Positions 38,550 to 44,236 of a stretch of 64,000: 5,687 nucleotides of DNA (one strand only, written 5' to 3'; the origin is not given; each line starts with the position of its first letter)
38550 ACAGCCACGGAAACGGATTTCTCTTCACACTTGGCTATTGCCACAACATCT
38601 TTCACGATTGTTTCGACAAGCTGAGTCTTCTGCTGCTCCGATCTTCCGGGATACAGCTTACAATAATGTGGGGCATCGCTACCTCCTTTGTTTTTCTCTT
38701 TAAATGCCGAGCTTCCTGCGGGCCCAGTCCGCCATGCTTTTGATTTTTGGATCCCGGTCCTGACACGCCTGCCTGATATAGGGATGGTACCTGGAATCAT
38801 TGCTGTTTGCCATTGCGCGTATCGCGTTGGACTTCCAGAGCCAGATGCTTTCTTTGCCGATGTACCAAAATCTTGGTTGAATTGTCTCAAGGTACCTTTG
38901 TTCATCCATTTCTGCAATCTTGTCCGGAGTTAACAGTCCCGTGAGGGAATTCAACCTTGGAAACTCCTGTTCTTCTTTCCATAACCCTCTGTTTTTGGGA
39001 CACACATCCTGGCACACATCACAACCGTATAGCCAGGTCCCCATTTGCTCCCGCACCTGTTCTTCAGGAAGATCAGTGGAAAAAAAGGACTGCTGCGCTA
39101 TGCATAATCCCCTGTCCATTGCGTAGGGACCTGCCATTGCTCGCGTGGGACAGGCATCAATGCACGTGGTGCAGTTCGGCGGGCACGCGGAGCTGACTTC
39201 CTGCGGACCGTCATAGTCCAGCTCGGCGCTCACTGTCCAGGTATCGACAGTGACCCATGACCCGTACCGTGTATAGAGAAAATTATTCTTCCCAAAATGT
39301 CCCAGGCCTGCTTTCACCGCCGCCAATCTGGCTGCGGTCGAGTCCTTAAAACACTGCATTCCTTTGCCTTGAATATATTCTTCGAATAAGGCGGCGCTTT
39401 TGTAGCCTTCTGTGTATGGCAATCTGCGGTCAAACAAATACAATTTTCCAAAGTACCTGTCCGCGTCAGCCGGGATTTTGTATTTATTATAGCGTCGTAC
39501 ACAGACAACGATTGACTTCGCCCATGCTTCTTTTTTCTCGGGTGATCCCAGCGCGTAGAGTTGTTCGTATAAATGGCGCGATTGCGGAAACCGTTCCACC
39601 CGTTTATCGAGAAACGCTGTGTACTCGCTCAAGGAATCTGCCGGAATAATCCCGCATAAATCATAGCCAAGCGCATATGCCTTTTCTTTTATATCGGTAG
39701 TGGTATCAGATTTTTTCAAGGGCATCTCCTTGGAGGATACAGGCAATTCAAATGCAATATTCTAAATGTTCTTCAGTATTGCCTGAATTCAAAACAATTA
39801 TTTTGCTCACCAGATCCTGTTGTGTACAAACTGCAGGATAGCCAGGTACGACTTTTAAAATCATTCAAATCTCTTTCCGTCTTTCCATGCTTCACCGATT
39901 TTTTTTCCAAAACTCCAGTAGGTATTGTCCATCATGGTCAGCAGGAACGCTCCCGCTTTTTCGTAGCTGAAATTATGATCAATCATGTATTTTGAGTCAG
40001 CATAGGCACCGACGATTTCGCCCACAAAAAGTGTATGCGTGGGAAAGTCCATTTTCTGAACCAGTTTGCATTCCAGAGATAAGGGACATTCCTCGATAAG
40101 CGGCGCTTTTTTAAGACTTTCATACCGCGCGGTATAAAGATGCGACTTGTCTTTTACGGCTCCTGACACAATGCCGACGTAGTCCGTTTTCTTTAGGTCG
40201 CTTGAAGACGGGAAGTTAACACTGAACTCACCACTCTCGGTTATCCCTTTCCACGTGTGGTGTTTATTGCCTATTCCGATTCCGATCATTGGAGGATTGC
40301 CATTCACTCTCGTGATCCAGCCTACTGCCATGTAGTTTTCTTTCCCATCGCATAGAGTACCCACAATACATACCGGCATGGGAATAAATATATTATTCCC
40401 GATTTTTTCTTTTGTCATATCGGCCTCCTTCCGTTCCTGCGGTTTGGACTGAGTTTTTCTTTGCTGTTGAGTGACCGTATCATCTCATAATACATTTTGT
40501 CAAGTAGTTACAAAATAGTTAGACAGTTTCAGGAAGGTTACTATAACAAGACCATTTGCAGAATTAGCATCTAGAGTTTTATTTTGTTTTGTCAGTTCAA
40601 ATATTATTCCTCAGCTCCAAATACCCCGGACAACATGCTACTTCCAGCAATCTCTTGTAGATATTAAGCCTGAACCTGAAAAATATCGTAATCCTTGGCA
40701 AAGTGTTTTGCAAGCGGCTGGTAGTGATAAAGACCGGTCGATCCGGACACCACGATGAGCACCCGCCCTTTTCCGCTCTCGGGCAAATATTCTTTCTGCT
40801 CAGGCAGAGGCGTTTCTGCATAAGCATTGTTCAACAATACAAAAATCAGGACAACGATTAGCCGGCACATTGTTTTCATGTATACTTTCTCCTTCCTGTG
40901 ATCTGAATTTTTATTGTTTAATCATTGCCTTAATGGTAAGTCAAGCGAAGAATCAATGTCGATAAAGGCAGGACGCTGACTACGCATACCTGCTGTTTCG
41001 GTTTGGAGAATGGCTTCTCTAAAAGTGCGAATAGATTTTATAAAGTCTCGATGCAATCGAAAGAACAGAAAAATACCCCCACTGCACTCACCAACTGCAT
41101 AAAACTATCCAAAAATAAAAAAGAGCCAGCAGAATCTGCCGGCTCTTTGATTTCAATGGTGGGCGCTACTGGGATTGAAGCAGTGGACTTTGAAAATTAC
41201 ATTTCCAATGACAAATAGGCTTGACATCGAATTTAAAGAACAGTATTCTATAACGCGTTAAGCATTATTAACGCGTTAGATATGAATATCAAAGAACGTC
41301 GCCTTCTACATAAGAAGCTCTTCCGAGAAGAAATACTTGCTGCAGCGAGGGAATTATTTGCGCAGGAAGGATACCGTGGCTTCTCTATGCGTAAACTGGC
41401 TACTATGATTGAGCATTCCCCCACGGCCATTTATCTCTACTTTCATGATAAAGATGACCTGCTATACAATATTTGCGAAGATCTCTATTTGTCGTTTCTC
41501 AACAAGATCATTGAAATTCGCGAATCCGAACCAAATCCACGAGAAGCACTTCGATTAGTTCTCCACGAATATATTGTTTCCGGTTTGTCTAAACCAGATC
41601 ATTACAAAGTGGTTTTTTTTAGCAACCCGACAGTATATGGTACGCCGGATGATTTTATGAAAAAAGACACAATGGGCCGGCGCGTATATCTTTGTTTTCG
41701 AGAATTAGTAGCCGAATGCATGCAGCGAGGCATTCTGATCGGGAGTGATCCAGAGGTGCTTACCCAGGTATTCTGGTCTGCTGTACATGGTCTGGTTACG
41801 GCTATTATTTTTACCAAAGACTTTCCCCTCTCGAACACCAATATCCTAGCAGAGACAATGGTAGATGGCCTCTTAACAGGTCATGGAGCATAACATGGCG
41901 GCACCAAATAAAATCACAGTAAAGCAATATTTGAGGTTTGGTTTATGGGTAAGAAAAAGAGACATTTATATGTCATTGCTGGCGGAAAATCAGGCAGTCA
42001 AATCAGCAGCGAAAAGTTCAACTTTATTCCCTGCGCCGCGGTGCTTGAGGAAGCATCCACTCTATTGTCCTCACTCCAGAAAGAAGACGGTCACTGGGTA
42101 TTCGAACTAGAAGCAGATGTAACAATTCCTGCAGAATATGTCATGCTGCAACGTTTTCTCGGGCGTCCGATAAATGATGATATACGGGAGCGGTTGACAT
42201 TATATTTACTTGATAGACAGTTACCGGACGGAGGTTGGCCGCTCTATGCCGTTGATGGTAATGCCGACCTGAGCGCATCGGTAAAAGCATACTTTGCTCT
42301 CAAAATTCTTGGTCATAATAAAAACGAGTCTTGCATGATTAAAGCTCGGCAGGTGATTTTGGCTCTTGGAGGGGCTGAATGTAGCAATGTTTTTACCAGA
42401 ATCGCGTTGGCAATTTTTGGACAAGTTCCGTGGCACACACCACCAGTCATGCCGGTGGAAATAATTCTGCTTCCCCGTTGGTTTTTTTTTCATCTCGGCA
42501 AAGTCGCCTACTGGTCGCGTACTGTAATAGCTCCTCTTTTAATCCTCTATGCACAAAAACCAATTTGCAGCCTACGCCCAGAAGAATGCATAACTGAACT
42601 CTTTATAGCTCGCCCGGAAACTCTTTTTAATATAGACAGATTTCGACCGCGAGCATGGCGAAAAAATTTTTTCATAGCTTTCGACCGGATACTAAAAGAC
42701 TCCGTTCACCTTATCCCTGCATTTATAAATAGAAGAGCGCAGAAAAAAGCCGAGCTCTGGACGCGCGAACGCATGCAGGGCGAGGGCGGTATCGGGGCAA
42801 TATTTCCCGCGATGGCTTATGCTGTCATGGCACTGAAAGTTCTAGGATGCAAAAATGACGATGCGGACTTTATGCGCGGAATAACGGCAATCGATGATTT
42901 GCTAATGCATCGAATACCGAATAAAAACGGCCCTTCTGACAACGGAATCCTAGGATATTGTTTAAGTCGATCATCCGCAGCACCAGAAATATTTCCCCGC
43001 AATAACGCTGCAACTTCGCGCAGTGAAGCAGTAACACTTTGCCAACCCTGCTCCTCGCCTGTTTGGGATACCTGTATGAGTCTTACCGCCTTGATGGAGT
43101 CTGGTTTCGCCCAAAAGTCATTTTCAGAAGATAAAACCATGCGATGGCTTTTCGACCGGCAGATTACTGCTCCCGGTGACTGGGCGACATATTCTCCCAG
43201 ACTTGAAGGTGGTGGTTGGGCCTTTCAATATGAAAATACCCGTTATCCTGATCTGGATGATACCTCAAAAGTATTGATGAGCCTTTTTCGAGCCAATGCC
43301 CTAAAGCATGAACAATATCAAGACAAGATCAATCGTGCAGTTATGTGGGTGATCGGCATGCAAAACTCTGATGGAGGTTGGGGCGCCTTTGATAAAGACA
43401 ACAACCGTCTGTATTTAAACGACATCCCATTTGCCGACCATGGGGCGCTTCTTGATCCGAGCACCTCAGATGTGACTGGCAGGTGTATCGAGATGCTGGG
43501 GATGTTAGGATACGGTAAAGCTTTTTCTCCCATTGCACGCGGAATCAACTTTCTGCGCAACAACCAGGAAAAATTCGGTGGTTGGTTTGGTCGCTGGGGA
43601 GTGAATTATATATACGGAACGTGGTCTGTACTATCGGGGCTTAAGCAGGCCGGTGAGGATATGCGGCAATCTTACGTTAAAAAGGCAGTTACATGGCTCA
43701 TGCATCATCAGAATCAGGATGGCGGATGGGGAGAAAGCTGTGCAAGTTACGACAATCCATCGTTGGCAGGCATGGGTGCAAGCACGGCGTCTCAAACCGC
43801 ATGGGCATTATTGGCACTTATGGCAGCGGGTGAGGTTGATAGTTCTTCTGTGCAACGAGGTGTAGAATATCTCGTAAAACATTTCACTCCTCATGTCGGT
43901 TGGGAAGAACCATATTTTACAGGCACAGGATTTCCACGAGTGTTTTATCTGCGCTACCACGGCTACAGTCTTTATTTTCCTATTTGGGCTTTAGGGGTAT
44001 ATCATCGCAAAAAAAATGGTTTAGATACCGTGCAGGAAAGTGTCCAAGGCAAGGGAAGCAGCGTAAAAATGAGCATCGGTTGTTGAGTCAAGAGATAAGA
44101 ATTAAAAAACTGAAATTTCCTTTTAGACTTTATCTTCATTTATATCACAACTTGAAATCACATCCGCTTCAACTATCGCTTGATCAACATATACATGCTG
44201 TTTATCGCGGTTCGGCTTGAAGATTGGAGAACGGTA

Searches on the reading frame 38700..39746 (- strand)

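Call 46: search_protein_families(library=pfam, proteins=[window:38700-39746:-], max_evalue=0.001)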
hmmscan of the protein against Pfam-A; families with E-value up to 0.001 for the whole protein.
window:38700-39746:- (348 aa): 3 families
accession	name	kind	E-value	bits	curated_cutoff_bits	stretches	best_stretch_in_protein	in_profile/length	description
PF13484.11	Fer4_16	-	4.9e-15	56.5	30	1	191-252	4-66/66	4Fe-4S double cluster binding domain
PF13187.11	Fer4_9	-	0.0003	21.2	27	0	186-204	35-52/52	4Fe-4S dicluster domain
PF13237.11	Fer4_10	-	0.00081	19.7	25.5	0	186-207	7-27/53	4Fe-4S dicluster domain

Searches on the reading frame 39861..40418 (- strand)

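Call 46: search_protein_families(library=pfam, proteins=[window:39861-40418:-], max_evalue=0.001)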
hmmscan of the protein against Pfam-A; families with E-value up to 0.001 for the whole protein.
window:39861-40418:- (185 aa): 1 family
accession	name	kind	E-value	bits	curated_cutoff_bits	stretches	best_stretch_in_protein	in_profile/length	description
PF01613.24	Flavin_Reduct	-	4.2e-29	102.1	27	1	12-143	4-136/153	Flavin reductase like domain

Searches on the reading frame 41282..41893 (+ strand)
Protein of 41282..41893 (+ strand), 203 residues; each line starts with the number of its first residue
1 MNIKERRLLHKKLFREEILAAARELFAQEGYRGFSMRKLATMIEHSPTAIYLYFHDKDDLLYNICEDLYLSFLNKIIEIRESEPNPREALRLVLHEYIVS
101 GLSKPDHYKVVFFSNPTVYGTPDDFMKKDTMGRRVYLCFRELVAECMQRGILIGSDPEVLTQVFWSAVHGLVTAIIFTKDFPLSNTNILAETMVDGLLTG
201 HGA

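Call 46: search_protein_families(library=pfam, proteins=[window:41282-41893:+], max_evalue=0.001)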
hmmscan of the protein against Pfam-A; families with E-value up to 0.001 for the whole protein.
window:41282-41893:+ (203 aa): 2 families
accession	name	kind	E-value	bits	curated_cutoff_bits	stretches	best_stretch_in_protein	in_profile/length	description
PF00440.29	TetR_N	-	7.3e-13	48.5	24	1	18-61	1-44/47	Bacterial regulatory proteins, tetR family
PF13305.11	TetR_C_33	-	2.2e-07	31.9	26.8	1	93-195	4-101/103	Tetracyclin repressor-like, C-terminal domain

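Call 47: search_protein_families(library=padloc, proteins=[window:41282-41893:+], max_evalue=0.001)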
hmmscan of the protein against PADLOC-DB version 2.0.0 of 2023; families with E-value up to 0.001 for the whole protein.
window:41282-41893:+ (203 aa): 0 families

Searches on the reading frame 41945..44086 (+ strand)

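Call 46: search_protein_families(library=pfam, proteins=[window:41945-44086:+], max_evalue=0.001)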
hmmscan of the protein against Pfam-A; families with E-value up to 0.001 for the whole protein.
window:41945-44086:+ (713 aa): 5 families
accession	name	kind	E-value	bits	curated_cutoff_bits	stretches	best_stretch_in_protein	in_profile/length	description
PF13243.12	SQHop_cyclase_C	-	1.4e-142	474.8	26.1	1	371-687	2-318/319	Squalene-hopene cyclase C-terminal domain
PF13249.12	SQHop_cyclase_N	-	5.6e-109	364.3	26.2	1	35-322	2-288/291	Squalene-hopene cyclase N-terminal domain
PF07678.20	TED_complement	-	8.9e-07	28.7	22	1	571-645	109-188/312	A-macroglobulin TED domain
PF00432.27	Prenyltrans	-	1.3e-06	28.5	26.5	0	440-645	26-207/304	Prenyltransferase alpha-alpha toroid domain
PF09492.16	Pec_lyase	-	0.00012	21.9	22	0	445-500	49-101/292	Pectic acid lyase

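Call 47: search_protein_families(library=padloc, proteins=[window:41945-44086:+], max_evalue=0.001)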
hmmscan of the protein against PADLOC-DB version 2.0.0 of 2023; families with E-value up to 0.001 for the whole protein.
window:41945-44086:+ (713 aa): 0 families
